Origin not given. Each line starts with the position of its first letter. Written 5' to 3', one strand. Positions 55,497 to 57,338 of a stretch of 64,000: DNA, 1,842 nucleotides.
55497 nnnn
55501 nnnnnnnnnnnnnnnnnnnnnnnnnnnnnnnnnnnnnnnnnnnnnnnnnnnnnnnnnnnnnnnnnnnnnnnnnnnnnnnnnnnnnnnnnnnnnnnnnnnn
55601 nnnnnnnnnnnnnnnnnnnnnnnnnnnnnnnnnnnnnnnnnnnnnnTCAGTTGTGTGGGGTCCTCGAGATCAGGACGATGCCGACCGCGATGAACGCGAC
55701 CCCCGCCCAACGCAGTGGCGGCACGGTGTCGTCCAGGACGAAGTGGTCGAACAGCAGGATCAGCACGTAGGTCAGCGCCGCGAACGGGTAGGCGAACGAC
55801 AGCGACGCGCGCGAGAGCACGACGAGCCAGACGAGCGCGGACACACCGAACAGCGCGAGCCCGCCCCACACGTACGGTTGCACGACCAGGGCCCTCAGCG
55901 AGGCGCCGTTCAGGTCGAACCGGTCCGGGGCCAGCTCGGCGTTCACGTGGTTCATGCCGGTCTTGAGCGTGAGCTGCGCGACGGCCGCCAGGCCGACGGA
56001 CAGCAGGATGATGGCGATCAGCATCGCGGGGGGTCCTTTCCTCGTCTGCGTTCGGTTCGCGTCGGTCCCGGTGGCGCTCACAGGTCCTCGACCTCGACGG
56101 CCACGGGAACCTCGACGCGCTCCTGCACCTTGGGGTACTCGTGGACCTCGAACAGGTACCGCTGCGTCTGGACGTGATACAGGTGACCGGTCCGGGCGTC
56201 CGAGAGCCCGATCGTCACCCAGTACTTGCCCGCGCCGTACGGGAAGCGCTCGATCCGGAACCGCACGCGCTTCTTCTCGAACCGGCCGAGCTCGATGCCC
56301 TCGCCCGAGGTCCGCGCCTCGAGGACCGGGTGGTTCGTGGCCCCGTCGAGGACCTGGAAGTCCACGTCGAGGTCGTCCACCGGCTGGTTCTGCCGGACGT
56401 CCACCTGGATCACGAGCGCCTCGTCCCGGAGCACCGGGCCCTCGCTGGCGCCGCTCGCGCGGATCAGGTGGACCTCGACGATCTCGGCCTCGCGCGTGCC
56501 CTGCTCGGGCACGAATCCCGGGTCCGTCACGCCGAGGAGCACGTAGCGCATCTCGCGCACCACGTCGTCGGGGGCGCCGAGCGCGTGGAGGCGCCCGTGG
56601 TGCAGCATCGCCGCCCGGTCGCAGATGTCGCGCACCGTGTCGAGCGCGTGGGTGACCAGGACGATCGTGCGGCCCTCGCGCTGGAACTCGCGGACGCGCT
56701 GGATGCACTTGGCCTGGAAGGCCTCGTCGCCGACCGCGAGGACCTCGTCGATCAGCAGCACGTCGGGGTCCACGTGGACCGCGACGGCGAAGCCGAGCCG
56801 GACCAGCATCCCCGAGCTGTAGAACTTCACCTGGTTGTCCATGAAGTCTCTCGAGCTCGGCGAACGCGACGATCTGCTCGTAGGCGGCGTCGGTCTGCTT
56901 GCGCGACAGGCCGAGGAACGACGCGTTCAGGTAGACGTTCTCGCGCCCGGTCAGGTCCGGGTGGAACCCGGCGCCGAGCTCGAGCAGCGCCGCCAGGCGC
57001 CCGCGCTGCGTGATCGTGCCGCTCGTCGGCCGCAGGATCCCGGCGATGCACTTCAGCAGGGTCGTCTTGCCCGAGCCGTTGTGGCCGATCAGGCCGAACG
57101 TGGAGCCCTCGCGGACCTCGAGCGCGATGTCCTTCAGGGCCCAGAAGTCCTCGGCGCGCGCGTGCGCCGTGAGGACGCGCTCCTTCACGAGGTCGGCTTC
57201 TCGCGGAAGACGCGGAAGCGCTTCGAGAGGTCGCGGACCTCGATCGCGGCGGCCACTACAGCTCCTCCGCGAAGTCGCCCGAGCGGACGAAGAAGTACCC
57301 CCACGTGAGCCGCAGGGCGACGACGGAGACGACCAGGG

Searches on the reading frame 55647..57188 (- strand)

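Call 43: search_protein_families(library=pfam, proteins=[window:55647-57188:-], max_evalue=0.0001)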
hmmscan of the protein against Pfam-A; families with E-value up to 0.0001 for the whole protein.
window:55647-57188:- (513 aa): 2 families
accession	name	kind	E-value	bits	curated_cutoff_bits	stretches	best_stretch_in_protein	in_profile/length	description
PF00005.33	ABC_tran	-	2.8e-13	51.1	25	1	18-63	1-46/137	ABC transporter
PF00892.27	EamA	-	1.7e-05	25.6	28.2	0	444-508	70-134/135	EamA-like transporter family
